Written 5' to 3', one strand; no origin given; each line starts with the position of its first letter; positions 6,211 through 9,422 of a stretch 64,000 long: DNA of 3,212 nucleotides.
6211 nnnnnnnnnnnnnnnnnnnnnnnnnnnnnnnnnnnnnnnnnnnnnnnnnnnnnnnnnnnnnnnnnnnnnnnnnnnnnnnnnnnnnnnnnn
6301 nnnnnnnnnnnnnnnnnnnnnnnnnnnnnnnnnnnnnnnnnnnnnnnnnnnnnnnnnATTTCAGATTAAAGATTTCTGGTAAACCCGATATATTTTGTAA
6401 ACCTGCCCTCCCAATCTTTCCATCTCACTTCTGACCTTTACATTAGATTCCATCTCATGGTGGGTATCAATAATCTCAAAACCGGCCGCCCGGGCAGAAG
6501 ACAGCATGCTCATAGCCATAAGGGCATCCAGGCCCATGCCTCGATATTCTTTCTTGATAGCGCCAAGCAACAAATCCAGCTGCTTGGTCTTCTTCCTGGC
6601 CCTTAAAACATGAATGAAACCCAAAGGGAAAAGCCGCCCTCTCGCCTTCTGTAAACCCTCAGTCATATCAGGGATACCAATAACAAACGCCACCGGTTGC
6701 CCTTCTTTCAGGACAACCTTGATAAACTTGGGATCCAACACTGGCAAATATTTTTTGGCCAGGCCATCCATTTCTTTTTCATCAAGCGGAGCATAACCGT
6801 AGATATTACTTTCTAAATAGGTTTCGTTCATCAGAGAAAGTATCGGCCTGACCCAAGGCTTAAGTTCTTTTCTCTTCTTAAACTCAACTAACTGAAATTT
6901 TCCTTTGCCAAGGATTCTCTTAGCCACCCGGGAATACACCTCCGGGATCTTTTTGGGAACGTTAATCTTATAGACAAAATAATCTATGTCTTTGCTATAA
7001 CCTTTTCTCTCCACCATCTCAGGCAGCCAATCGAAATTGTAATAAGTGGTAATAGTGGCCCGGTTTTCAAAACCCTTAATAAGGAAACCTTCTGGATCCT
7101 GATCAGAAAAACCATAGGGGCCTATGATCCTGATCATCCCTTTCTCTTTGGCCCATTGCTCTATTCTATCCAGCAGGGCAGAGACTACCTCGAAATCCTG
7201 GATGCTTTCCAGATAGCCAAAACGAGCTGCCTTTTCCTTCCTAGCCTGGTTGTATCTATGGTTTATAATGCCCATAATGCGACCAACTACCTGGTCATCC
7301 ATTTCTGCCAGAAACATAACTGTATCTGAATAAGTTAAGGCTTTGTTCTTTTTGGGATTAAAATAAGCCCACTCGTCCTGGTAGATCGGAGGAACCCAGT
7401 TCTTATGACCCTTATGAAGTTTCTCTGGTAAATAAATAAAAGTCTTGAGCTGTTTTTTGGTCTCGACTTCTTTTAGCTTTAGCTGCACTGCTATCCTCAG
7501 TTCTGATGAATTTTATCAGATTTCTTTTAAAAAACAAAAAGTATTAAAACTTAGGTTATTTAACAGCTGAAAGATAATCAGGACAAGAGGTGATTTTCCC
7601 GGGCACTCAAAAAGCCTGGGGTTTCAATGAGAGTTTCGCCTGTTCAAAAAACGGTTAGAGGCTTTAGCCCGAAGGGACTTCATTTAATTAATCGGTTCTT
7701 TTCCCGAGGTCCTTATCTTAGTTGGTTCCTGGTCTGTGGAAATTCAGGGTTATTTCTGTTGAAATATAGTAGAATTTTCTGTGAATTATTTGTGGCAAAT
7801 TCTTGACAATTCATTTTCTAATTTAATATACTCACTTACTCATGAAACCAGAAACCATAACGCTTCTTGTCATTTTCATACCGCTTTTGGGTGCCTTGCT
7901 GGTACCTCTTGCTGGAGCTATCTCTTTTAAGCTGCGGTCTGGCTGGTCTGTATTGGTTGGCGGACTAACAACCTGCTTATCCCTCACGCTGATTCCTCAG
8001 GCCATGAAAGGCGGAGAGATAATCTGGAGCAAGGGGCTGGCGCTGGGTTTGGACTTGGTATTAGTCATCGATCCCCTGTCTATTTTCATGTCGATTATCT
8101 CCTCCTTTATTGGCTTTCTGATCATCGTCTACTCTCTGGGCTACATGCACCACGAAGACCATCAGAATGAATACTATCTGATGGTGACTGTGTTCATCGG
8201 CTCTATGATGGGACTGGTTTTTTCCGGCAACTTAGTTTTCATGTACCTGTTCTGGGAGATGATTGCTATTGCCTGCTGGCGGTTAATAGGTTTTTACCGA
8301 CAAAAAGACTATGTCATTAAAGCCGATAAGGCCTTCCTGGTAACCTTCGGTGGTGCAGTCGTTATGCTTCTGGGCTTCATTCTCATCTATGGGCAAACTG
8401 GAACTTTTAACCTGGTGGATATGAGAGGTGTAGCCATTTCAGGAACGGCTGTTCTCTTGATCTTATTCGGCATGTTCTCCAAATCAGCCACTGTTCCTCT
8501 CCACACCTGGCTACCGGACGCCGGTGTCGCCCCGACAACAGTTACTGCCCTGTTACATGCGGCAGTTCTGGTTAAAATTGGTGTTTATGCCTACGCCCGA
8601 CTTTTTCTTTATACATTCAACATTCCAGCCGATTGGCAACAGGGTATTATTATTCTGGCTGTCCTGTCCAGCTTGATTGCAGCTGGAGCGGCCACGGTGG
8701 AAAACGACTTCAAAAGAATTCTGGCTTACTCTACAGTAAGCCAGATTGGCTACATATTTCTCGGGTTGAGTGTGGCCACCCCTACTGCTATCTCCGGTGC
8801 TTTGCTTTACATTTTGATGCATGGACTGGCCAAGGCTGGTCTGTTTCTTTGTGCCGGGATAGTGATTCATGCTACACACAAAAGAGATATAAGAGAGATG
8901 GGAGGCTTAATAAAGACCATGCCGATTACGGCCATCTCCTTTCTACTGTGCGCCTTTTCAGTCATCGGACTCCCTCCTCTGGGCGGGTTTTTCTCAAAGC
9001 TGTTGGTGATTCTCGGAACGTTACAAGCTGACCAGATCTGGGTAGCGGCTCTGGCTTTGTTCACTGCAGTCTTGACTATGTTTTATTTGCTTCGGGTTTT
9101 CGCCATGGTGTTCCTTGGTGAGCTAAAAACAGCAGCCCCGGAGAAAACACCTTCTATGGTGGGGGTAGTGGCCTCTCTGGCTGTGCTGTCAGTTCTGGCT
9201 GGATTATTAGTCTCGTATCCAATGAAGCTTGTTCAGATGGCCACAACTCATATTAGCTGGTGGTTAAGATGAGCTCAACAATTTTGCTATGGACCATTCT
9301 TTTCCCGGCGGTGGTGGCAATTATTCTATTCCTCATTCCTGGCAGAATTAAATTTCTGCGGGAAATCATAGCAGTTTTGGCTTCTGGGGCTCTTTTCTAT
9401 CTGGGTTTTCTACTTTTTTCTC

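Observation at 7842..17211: Eleven-gene membrane-bound [NiFe]-hydrogenase operon whose subunit set matches the 11 core subunits of complex I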

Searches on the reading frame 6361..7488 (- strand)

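Call 11: search_protein_families(library=pfam, proteins=[window:6361-7488:-], max_evalue=0.001)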
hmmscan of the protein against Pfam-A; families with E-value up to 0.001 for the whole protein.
window:6361-7488:- (375 aa): 1 family
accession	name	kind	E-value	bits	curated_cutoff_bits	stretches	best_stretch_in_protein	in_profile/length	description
PF00583.31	Acetyltransf_1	-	4.6e-06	27.3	20.7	0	51-120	28-95/116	Acetyltransferase (GNAT) family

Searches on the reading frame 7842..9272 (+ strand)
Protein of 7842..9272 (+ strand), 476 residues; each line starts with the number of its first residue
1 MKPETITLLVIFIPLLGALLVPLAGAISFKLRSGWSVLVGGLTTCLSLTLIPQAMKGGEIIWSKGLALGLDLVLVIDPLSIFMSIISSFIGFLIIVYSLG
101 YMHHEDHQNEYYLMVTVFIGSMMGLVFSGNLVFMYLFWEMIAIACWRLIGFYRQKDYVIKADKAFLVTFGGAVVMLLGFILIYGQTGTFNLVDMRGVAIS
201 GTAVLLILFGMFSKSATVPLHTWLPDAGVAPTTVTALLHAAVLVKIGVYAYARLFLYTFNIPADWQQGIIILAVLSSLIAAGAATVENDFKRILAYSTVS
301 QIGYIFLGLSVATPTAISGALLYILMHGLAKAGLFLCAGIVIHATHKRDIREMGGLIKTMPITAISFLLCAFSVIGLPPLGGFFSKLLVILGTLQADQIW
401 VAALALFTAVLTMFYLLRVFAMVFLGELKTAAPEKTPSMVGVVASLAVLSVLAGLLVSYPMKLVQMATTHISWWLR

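Call 4: search_protein_families(library=pfam, proteins=[window:7842-9272:+], max_evalue=0.01)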
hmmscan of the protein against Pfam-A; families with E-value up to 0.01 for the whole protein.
window:7842-9272:+ (476 aa): 2 families
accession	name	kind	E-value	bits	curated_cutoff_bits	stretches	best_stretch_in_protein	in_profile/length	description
PF00361.26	Proton_antipo_M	-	1.5e-73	248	21.5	1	128-412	1-294/294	NADH:quinone oxidoreductase/Mrp antiporter, TM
PF00662.26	Proton_antipo_N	-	1.8e-12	47.4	24.5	1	68-112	7-51/51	NADH-Ubiquinone oxidoreductase (complex I), chain 5 N-terminus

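Call 5: search_protein_families(library=ncbifam, proteins=[window:7842-9272:+], max_evalue=0.01)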
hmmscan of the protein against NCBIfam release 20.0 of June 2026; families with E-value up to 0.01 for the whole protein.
window:7842-9272:+ (476 aa): 73 families (the best 25 are shown)
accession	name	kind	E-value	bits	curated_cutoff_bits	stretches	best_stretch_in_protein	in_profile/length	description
NF005141.0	PRK06590.1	equivalog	8.2e-98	328.9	556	1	6-465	4-476/615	NADH-quinone oxidoreductase subunit L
NF005097.0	PRK06525.1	equivalog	5.8e-92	308.9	430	1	5-456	3-474/480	hydrogenase 4 subunit D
TIGR01974.1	NDH_I_L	subfamily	8.6e-92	309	407.5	1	6-465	2-487/630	NADH-quinone oxidoreductase subunit L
NF009287.0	PRK12647.1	equivalog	1.6e-85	288.2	937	1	6-464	2-474/773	putative monovalent cation/H+ antiporter subunit A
NF009288.0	PRK12648.1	equivalog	5.3e-79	266.4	1104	1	8-460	4-474/954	monovalent cation/H+ antiporter subunit A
NF006236.0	PRK08375.1-1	equivalog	4.7e-76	256.7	663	1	6-467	8-491/493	putative monovalent cation/H+ antiporter subunit D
NF009285.0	PRK12645.1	equivalog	1.1e-75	255.5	1028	1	8-461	5-494/804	Na+/H+ antiporter subunit A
NF006240.0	PRK08376.1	subfamily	1.1e-73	248.9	662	1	4-458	4-493/521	putative monovalent cation/H+ antiporter subunit D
NF005626.0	PRK07376.1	equivalog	3.1e-73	247.2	963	1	8-432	9-462/675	NAD(P)H-quinone oxidoreductase subunit 5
NF009289.0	PRK12649.1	equivalog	3.5e-73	247.3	1117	1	2-466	2-495/789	putative monovalent cation/H+ antiporter subunit A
TIGR01972.1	NDH_I_M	subfamily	1.3e-72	245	263.8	1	9-470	3-481/486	NADH-quinone oxidoreductase subunit M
TIGR00940.1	2a6301s01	subfamily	1.6e-72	245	920.45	1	10-456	4-485/793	monovalent cation:proton antiporter subunit A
NF009284.0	PRK12644.1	equivalog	1.7e-71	241.6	962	1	66-460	62-474/975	Na+/H+ antiporter subunit A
NF005561.0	PRK07234.1-1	equivalog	4.1e-69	233.8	718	1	8-425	10-440/569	putative monovalent cation/H+ antiporter subunit D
NF009290.0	PRK12650.1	equivalog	4.3e-67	226.8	980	1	59-471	59-486/966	DUF4040 family protein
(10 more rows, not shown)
